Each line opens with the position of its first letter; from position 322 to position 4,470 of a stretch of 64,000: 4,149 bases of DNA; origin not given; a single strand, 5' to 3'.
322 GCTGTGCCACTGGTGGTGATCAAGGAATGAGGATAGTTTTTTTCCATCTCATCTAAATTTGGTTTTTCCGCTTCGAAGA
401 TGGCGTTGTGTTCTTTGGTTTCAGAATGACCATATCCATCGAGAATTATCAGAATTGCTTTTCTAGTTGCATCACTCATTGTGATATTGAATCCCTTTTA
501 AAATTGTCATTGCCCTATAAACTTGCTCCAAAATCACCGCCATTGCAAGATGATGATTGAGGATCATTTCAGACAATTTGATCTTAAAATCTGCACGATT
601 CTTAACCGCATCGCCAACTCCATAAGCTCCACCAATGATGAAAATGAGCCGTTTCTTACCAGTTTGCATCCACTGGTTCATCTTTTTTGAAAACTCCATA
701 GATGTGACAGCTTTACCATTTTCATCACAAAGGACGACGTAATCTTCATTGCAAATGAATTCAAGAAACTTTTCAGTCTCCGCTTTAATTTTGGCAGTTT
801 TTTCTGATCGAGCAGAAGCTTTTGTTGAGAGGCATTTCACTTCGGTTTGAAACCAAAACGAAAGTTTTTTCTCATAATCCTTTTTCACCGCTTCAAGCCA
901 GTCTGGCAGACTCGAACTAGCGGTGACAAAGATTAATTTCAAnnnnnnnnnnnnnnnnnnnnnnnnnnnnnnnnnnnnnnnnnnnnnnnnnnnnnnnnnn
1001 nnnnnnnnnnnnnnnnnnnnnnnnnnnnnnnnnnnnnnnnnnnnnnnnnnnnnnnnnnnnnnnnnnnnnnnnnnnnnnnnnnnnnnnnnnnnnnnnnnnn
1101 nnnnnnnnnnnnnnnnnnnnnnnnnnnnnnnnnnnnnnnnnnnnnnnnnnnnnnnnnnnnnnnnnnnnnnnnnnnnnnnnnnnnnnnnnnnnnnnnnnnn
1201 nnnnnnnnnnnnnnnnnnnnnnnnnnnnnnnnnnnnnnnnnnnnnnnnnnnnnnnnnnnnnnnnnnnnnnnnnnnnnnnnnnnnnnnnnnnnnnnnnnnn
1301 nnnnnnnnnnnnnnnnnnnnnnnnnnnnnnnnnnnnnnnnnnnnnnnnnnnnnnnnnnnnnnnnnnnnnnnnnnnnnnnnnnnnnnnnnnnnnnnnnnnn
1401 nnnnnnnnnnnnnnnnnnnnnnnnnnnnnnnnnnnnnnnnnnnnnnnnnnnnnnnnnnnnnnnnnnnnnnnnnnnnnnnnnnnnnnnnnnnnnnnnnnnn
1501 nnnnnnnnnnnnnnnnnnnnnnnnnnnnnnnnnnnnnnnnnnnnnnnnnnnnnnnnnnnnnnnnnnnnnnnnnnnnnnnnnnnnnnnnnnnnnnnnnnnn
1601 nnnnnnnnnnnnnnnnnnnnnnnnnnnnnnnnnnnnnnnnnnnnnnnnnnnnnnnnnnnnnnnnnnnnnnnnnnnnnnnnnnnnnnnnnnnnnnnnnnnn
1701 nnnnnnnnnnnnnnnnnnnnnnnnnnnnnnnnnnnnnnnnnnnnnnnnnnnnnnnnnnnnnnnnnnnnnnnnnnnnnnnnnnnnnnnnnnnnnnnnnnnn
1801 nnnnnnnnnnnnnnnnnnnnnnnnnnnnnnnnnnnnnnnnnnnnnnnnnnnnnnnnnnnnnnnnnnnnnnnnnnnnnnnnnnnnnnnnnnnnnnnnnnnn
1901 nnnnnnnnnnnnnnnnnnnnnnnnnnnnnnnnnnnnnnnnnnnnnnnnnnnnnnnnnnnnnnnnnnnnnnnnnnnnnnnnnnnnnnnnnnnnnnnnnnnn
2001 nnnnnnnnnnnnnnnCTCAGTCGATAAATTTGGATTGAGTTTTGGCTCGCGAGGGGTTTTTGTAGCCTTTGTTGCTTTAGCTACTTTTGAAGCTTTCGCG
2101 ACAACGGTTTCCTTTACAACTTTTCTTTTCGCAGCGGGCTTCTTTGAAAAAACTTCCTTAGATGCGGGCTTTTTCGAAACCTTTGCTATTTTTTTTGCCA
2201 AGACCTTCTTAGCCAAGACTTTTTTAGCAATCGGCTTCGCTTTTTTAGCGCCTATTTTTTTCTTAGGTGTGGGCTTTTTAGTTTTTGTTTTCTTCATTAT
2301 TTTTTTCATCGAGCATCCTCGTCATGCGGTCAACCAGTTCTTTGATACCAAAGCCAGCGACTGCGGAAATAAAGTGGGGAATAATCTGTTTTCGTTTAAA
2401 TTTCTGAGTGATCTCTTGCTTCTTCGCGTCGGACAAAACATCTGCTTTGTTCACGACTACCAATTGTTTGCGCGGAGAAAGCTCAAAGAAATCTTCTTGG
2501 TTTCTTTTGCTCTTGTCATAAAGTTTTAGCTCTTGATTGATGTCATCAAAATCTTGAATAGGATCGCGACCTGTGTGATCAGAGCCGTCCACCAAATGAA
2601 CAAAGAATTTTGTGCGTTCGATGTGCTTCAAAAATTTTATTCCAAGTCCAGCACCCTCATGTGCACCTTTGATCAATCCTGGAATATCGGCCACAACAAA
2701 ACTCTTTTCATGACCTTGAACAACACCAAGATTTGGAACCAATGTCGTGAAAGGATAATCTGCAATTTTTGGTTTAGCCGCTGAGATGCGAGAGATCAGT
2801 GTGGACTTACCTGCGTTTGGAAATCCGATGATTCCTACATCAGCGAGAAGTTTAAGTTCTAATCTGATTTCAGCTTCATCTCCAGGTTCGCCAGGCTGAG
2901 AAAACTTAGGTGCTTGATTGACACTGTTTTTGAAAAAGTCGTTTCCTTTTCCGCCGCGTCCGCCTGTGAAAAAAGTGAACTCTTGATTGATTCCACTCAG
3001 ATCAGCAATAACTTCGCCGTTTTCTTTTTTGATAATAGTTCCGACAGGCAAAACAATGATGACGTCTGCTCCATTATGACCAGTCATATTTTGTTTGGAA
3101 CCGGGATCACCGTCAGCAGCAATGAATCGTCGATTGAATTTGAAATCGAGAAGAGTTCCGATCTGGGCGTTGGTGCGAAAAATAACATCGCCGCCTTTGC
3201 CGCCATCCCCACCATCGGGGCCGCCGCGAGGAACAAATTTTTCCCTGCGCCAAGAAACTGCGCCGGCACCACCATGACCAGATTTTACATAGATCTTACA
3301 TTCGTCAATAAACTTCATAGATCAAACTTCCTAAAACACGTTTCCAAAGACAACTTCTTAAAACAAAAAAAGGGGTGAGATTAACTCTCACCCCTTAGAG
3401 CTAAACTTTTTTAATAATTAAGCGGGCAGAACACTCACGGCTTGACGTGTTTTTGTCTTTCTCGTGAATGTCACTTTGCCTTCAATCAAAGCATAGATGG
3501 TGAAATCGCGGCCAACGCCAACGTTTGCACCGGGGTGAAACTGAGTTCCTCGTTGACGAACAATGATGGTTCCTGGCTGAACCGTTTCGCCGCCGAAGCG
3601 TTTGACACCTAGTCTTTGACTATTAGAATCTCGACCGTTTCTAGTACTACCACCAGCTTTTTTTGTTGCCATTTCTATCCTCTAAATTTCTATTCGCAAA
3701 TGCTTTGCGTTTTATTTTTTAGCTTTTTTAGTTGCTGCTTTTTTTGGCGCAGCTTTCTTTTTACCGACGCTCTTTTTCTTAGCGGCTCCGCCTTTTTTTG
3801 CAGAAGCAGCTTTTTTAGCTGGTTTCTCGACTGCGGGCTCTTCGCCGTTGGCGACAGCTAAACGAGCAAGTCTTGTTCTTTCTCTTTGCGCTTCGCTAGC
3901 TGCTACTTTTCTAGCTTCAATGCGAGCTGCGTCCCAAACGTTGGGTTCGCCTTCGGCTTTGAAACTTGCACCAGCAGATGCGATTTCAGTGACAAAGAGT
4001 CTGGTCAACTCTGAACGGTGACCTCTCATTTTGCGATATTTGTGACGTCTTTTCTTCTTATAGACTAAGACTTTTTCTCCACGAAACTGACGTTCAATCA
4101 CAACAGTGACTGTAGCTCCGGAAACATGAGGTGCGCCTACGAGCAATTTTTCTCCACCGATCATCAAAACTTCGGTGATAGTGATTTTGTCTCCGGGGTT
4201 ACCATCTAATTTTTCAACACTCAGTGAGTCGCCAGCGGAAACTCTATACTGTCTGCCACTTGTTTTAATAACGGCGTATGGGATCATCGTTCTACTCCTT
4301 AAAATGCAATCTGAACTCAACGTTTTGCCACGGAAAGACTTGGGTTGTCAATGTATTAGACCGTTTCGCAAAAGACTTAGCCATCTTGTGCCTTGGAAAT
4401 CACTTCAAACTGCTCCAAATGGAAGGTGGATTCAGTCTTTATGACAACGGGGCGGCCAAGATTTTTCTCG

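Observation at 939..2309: In-frame NadD-RsfS fusion with a histone-H1-like Lys/Ala-rich N-terminal tail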

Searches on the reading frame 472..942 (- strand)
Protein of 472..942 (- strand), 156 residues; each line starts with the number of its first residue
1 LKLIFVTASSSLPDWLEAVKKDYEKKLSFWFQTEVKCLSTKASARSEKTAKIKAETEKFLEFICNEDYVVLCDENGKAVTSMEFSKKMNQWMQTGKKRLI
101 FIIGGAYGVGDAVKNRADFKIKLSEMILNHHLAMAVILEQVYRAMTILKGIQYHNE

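Call 3: search_protein_families(library=pfam, proteins=[window:472-942:-], max_evalue=0.01)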
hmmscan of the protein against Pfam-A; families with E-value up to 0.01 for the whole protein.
window:472-942:- (156 aa): 1 family
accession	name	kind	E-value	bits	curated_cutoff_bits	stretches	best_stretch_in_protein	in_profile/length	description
PF02590.22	SPOUT_MTase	-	9.3e-43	146.3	27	1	1-154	1-154/154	Predicted SPOUT methyltransferase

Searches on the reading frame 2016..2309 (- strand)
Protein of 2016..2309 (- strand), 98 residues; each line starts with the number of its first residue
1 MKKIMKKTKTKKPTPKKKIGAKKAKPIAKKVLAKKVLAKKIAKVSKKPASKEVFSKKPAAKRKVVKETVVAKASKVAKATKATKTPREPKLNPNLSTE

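Call 34: search_protein_families(library=pfam, proteins=[window:2016-2309:-], max_evalue=10)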
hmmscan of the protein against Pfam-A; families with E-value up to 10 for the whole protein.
seq(98 aa): 3 families
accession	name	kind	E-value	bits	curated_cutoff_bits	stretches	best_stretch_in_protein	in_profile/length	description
PF07382.16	HC2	-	0.32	11.5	40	1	3-83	43-128/194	Histone H1-like nucleoprotein HC2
PF18299.6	R2K_2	-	0.42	10.9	26.2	1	33-81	3-49/147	ATP-grasp domain, R2K clade family 2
PF12467.13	CMV_1a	-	1.6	9.3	25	1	2-80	75-151/184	Cucumber mosaic virus 1a protein family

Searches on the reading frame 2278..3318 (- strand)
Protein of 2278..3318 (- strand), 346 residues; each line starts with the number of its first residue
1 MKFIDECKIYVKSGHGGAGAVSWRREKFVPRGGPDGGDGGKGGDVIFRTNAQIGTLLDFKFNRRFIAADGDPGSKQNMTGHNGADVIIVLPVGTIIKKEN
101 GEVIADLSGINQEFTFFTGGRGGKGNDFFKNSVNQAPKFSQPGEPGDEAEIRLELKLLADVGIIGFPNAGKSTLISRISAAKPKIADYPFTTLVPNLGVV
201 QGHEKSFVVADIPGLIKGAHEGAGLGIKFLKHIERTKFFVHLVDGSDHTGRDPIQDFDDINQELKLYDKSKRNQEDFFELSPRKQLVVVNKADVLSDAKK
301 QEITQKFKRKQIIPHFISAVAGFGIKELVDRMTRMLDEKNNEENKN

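Call 3: search_protein_families(library=pfam, proteins=[window:2278-3318:-], max_evalue=0.01)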
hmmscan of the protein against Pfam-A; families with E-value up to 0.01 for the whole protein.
window:2278-3318:- (346 aa): 7 families
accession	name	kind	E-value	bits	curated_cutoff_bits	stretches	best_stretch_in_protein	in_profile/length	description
PF01018.28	GTP1_OBG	-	1.3e-57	194.3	27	1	4-157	1-155/155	GTP1/OBG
PF01926.29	MMR_HSR1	-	1.3e-24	86.9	21.9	1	160-268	1-100/113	50S ribosome-binding GTPase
PF02421.24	FeoB_N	-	3.8e-08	33.4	27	1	161-215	3-57/156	Ferrous iron transport protein B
PF00009.33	GTP_EFTU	-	4.5e-05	23.5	26.5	0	285-336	124-186/188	Elongation factor Tu GTP binding domain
PF00025.27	Arf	-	0.00025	21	22.3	1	163-333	19-171/174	ADP-ribosylation factor family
PF16897.10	MMR_HSR1_Xtn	-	0.00097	19.5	35.2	1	284-336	57-104/106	C-terminal region of MMR_HSR1 domain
PF03308.22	MeaB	-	0.0019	17.7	23.1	0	161-179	36-54/273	Methylmalonyl Co-A mutase-associated GTPase MeaB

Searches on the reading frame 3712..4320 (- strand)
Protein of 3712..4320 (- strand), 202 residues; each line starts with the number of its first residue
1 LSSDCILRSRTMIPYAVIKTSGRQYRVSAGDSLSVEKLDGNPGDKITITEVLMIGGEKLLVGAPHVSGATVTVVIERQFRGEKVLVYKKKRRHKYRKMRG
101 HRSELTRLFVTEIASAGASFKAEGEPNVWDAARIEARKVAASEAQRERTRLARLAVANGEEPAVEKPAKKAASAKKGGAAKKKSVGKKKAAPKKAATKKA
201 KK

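Call 3: search_protein_families(library=pfam, proteins=[window:3712-4320:-], max_evalue=0.01)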
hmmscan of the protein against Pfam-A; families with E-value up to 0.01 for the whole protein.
window:3712-4320:- (202 aa): 1 family
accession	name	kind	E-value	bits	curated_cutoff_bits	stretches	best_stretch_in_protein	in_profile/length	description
PF00829.26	Ribosomal_L21p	-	1.3e-33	115.6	27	1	15-113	2-99/99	Ribosomal prokaryotic L21 protein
